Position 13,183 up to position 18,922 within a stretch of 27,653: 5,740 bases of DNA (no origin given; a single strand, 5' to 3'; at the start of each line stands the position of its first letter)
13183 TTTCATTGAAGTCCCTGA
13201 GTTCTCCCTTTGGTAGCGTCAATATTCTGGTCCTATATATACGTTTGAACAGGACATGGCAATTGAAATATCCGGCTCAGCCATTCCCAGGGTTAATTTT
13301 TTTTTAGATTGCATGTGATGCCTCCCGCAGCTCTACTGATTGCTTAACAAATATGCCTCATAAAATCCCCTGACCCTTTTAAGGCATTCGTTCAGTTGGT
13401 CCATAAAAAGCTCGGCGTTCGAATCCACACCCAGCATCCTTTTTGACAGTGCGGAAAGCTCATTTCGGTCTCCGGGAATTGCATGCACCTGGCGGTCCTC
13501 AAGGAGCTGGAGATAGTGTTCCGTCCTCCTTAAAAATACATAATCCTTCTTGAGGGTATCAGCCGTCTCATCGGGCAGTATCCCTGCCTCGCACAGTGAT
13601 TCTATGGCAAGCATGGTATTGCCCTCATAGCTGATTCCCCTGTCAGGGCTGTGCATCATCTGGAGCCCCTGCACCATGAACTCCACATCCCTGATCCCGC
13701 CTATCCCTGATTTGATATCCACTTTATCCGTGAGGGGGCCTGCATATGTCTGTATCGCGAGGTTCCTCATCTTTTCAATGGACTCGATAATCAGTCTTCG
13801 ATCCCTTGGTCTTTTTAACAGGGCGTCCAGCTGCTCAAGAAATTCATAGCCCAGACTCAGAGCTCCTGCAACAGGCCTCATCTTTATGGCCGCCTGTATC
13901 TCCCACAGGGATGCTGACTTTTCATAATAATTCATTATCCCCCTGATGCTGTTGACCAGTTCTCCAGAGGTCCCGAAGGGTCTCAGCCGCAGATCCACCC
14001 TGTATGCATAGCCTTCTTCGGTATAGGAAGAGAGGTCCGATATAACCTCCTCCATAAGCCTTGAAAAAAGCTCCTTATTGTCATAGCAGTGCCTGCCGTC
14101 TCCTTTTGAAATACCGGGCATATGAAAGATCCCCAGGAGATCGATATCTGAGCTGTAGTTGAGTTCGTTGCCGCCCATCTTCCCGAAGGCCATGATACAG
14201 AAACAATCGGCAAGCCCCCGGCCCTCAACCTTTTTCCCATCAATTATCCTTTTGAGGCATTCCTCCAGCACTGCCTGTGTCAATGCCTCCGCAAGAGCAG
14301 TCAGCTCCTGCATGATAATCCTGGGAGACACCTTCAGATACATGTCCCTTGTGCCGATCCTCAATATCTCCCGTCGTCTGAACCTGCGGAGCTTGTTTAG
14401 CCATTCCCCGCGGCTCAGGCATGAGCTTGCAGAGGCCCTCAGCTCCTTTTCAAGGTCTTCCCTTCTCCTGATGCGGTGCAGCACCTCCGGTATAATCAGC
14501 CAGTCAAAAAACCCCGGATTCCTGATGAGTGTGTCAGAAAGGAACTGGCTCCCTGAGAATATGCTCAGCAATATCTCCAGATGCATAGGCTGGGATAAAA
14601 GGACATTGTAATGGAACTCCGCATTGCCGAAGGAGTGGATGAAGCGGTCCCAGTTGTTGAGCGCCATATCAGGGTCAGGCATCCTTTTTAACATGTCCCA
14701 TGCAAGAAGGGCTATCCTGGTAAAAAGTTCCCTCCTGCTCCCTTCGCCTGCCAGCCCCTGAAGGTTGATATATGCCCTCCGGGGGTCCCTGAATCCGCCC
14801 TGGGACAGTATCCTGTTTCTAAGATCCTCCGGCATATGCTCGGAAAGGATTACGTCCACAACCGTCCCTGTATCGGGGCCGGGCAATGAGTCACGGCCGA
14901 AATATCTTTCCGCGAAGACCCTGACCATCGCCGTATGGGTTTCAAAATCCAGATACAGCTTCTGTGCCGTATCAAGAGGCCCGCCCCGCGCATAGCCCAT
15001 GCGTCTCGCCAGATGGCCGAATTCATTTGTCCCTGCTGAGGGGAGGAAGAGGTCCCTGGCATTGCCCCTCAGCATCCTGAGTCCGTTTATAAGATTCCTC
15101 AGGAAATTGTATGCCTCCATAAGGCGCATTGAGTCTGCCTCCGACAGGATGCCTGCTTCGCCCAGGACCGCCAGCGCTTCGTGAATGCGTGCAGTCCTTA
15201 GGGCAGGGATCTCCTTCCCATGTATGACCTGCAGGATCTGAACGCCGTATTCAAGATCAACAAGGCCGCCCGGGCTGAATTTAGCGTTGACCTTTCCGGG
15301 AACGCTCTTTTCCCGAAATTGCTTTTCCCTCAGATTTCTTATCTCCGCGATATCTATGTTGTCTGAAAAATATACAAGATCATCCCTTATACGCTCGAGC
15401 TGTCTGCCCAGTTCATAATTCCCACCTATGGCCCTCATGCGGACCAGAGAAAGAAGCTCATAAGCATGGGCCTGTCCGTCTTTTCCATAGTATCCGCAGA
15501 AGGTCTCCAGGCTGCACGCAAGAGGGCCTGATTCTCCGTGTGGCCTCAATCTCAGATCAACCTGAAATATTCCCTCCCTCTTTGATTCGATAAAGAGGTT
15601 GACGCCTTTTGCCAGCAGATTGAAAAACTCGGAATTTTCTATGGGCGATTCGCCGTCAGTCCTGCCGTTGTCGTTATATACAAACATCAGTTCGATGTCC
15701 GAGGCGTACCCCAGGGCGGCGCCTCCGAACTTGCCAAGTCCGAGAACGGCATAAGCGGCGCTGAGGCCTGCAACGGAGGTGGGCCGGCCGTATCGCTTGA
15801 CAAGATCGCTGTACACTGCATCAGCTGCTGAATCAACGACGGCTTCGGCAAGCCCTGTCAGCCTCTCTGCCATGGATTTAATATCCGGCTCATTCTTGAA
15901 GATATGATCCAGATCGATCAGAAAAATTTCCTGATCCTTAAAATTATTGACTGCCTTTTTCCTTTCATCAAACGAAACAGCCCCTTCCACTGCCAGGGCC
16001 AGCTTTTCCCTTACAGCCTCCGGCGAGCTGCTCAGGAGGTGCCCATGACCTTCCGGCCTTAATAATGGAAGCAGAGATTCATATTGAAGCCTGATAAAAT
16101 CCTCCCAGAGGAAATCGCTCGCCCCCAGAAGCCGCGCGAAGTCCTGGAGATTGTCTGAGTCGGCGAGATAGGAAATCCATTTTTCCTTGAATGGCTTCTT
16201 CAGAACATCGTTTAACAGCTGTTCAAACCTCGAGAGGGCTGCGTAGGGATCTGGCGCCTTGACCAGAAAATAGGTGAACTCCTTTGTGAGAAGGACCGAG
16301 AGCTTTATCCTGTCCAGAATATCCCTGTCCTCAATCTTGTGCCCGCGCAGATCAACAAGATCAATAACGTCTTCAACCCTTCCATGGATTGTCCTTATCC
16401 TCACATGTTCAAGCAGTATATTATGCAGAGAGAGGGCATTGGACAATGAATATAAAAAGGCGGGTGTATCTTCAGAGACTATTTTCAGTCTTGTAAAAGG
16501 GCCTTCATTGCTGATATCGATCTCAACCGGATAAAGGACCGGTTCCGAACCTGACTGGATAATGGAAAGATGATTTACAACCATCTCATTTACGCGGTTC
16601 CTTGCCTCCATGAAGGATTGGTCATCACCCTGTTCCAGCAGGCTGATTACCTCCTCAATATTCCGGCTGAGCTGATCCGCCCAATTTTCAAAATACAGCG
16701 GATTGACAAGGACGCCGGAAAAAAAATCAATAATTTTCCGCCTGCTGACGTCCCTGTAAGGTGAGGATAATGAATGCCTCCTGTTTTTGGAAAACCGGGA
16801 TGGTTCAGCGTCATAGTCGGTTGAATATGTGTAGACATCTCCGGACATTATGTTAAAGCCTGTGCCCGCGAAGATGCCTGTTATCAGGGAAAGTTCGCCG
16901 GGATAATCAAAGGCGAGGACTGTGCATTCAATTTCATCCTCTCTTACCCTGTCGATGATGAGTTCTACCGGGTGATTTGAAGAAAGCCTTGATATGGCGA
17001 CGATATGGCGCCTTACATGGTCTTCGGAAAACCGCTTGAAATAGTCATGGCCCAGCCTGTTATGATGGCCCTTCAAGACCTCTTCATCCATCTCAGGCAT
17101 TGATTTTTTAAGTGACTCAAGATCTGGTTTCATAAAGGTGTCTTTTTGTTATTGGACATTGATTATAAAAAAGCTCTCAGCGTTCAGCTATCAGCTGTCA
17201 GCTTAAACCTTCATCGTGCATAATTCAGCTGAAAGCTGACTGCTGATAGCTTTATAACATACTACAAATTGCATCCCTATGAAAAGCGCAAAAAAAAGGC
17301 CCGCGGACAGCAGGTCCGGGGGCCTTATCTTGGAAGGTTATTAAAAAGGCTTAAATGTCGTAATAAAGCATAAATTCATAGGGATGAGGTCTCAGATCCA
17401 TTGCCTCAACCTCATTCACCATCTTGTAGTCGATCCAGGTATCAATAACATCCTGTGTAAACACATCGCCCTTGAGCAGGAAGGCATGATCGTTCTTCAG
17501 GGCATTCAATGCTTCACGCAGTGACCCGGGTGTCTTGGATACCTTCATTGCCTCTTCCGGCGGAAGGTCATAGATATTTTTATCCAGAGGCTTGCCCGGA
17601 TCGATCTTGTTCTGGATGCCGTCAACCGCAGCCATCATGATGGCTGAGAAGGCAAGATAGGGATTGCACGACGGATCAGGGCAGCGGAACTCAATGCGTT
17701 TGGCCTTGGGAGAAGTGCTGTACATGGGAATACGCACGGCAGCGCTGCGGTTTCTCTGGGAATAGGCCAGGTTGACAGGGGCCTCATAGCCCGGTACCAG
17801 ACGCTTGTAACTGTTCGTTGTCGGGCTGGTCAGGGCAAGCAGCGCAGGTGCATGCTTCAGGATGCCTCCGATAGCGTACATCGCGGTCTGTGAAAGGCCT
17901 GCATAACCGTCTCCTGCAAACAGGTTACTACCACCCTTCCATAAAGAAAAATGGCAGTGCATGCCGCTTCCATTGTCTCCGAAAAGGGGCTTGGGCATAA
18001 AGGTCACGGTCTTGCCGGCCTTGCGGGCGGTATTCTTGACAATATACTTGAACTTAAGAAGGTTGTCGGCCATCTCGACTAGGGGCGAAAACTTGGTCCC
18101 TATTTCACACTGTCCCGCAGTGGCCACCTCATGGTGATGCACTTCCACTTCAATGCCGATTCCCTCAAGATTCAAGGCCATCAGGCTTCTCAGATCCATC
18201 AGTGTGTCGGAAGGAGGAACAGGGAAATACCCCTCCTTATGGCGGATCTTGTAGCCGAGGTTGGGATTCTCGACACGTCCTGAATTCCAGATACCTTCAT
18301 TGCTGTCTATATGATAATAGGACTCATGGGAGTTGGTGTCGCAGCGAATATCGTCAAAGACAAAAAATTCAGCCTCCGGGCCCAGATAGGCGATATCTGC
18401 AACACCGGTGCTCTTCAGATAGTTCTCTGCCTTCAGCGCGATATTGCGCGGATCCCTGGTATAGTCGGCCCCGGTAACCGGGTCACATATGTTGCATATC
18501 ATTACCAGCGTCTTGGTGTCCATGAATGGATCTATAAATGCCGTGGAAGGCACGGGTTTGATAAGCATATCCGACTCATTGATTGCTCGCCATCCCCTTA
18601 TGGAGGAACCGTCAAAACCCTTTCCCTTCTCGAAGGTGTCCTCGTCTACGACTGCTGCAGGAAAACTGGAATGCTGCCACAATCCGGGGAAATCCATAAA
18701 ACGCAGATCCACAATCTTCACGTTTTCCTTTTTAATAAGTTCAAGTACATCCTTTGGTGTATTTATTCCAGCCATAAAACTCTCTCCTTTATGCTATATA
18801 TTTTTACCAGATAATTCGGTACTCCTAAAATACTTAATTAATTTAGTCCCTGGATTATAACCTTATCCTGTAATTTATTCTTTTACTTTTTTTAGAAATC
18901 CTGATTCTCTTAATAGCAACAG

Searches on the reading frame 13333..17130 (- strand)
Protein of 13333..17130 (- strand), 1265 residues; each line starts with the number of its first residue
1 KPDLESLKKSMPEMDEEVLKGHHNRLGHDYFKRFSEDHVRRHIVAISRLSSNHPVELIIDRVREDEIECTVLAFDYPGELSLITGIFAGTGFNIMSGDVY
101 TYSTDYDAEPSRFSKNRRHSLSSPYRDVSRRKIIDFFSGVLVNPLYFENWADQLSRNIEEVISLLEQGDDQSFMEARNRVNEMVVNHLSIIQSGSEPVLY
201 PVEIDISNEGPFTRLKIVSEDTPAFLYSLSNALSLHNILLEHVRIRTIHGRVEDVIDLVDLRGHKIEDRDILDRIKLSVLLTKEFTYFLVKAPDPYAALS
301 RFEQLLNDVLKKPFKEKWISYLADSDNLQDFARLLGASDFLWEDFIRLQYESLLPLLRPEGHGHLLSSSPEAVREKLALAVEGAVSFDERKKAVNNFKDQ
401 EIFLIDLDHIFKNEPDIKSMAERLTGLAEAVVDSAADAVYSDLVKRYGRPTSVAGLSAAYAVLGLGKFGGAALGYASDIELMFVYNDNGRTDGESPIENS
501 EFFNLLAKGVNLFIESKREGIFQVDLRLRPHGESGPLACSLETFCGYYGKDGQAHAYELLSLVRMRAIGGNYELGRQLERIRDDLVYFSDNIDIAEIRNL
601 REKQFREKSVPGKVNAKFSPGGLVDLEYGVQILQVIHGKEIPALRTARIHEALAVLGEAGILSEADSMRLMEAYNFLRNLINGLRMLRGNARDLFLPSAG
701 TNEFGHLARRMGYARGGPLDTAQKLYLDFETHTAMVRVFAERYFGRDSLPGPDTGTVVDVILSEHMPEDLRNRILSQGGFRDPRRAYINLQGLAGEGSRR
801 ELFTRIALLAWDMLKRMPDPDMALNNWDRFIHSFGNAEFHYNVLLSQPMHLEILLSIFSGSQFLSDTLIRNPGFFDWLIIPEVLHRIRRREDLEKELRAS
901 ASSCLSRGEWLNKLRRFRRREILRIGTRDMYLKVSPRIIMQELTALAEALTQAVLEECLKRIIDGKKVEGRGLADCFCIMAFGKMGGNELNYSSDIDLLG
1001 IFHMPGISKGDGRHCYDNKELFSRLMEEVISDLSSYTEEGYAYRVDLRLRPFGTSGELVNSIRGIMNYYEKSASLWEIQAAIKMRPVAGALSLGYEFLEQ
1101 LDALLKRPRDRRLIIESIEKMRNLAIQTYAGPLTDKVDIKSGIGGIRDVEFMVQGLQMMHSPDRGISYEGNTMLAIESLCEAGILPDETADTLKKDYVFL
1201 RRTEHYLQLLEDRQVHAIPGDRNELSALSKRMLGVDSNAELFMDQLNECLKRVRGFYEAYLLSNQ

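Call 11: search_protein_families(library=pfam, proteins=[window:13333-17130:-], max_evalue=0.00001)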
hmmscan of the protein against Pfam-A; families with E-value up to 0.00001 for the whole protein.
window:13333-17130:- (1265 aa): 2 families
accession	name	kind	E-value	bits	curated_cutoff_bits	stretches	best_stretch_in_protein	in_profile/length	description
PF03710.21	GlnE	-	1.4e-97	326.5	24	2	853-1099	3-251/252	Glutamate-ammonia ligase adenylyltransferase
PF08335.16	GlnD_UR_UTase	-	8.2e-43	146.2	21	2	1136-1259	25-139/141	GlnD PII-uridylyltransferase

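Call 17: search_protein_families(library=ncbifam, proteins=[window:13333-17130:-], max_evalue=1e-10)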
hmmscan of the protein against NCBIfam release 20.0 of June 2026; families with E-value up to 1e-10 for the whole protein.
window:13333-17130:- (1265 aa): 6 families
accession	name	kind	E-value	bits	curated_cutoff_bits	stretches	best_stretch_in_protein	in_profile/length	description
NF008292.0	PRK11072.1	equivalog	2.7e-187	624.8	487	2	333-1162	35-868/946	bifunctional [glutamate--ammonia ligase]-adenylyl-L-tyrosine phosphorylase/[glutamate--ammonia-ligase] adenylyltransferase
NF010707.0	PRK14109.1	equivalog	2.8e-132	442.8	625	2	286-1002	48-750/1010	bifunctional [glutamine synthetase] adenylyltransferase/[glutamine synthetase]-adenylyl-L-tyrosine phosphorylase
NF010706.0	PRK14108.1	equivalog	1.9e-114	383.3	724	3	977-1259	187-466/986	bifunctional [glutamine synthetase] adenylyltransferase/[glutamine synthetase]-adenylyl-L-tyrosine phosphorylase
NF003467.0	PRK05092.1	equivalog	6.1e-19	67.3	959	0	5-105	678-780/940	[protein-PII] uridylyltransferase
NF002837.0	PRK03059.1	equivalog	6.2e-13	47.7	1010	0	155-260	732-834/857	[protein-PII] uridylyltransferase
TIGR01693.1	UTase_glnD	equivalog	8.7e-13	47.4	519.4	0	14-272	615-838/850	[protein-PII] uridylyltransferase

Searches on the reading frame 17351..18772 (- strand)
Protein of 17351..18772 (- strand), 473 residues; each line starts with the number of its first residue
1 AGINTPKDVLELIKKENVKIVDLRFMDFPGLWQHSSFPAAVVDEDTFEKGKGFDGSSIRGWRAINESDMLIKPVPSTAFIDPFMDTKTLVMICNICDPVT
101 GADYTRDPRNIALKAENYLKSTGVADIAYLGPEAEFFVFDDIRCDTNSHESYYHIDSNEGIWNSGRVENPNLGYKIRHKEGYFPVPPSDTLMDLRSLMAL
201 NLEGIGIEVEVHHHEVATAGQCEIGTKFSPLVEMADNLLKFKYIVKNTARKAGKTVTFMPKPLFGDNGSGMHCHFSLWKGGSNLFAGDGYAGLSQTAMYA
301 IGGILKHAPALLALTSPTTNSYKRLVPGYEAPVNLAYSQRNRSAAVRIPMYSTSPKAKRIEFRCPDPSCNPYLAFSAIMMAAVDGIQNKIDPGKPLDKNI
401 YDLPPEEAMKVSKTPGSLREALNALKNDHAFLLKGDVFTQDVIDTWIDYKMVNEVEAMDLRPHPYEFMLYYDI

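Call 11: search_protein_families(library=pfam, proteins=[window:17351-18772:-], max_evalue=0.00001)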
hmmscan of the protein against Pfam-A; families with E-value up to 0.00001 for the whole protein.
window:17351-18772:- (473 aa): 2 families
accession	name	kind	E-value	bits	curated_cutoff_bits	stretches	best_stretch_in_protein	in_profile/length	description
PF00120.29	Gln-synt_C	-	2.8e-133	444.7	24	1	106-470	2-344/344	Glutamine synthetase, catalytic domain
PF03951.24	Gln-synt_N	-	3.9e-31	107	33.4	1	17-98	1-82/82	Glutamine synthetase, beta-Grasp domain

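Call 17: search_protein_families(library=ncbifam, proteins=[window:17351-18772:-], max_evalue=1e-10)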
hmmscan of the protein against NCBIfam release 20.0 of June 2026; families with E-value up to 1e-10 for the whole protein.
window:17351-18772:- (473 aa): 5 families
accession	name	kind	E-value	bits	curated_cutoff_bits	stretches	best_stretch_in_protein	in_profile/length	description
TIGR00653.1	GlnA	equivalog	1.2e-204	680.3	429.15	1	8-472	2-462/462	type I glutamate--ammonia ligase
NF007006.0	PRK09469.1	equivalog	7.8e-193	641.3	845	1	7-472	4-468/469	glutamate--ammonia ligase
TIGR03105.1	gln_synth_III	equivalog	2.1e-65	221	469.6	1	200-451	165-415/435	type III glutamate--ammonia ligase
NF045547.1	GGputSyn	equivalog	5.1e-62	210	650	1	201-449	174-422/438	gamma-glutamylputrescine synthetase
NF041605.1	gln_syn_GlnII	equivalog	1e-11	44.6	500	0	218-378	172-324/333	glutamine synthetase GlnII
